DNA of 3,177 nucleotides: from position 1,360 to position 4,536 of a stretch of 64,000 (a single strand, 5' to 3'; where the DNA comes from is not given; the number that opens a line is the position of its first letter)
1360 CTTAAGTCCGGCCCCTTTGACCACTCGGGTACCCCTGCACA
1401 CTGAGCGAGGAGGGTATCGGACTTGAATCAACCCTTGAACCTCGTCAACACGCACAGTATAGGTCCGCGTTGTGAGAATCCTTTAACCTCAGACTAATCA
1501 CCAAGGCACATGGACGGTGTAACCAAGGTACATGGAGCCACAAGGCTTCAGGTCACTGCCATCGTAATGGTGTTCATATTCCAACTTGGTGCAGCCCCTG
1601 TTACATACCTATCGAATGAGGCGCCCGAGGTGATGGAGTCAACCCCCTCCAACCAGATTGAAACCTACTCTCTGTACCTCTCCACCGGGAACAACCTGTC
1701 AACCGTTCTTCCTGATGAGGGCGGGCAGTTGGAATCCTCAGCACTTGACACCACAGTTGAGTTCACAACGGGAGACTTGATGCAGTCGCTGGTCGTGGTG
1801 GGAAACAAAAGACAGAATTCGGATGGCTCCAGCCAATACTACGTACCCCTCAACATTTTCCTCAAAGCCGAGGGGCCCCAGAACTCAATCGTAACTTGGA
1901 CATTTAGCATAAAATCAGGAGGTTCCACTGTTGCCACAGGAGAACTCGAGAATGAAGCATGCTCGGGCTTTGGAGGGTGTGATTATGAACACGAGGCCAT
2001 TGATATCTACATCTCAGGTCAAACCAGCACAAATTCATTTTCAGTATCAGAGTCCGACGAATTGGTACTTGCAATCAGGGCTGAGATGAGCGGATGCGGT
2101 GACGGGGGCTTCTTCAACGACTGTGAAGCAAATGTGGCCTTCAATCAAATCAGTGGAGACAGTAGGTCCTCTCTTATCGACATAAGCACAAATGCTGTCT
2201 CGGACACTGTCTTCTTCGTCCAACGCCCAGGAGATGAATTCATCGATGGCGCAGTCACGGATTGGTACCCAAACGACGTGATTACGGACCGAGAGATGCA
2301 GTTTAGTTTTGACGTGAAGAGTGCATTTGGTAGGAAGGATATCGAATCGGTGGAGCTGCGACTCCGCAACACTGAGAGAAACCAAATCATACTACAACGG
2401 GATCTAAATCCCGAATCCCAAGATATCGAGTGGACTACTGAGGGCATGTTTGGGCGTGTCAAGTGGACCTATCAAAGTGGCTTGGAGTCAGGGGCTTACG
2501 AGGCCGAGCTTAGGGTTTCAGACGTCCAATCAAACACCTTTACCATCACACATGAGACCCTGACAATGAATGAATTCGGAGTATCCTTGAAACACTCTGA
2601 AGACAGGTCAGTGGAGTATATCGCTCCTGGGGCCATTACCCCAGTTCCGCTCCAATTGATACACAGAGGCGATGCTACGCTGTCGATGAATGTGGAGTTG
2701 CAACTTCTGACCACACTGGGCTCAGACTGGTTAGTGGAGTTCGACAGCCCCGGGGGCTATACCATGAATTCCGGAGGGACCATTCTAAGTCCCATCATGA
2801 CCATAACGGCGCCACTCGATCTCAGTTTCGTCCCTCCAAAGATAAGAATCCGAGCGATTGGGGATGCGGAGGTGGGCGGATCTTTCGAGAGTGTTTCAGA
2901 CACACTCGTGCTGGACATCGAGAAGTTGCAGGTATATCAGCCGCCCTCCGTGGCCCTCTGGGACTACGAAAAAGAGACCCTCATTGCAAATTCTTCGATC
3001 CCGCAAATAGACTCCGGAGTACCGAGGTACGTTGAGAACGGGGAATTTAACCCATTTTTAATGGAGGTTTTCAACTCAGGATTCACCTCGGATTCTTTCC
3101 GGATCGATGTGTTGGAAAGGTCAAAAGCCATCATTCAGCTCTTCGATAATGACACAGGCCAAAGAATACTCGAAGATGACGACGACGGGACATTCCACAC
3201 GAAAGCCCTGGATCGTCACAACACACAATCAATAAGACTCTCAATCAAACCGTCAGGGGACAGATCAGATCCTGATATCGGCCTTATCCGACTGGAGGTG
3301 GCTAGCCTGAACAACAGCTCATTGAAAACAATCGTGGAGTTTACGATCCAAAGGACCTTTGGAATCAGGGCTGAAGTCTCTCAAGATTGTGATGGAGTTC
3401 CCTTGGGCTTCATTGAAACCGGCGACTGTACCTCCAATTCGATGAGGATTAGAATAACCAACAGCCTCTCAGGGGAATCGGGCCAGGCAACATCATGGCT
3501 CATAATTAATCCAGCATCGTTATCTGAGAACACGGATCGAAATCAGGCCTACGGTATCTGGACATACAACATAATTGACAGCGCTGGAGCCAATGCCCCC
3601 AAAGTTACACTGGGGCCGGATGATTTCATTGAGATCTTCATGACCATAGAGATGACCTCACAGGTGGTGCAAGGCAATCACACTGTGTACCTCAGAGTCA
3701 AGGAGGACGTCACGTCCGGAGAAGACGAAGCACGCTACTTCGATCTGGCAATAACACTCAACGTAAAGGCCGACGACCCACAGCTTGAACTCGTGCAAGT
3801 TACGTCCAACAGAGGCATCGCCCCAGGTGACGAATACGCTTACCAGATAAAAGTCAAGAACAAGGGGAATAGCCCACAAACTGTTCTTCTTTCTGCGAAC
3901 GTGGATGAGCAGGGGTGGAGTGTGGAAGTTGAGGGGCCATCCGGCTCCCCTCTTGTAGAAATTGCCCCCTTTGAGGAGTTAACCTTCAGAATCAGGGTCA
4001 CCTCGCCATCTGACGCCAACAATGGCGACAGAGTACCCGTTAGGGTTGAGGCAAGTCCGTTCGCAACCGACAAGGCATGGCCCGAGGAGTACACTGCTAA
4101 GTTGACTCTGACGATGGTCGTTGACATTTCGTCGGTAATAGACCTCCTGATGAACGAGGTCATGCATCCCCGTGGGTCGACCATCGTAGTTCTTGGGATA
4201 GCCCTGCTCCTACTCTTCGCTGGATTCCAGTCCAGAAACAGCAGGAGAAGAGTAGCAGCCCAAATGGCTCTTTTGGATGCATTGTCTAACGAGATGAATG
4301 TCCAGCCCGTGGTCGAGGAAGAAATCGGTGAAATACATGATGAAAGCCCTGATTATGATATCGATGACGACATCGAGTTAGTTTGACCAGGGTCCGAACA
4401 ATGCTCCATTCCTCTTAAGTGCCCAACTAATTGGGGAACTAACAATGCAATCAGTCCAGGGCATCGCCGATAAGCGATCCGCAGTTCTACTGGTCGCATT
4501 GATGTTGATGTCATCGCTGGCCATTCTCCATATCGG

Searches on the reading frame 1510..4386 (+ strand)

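Call 80: search_protein_families(library=pfam, proteins=[window:1510-4386:+], max_evalue=0.001)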
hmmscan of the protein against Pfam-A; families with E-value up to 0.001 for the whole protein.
window:1510-4386:+ (958 aa): 2 families
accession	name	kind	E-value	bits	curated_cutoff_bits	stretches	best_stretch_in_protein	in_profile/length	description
PF11614.14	FixG_C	-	4.5e-06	27.3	25.6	1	777-852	34-103/119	IG-like fold at C-terminal of FixG, putative oxidoreductase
PF10633.15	NPCBM_assoc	-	4.9e-05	23.9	24.4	1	771-849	2-76/78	NPCBM-associated, NEW3 domain of alpha-galactosidase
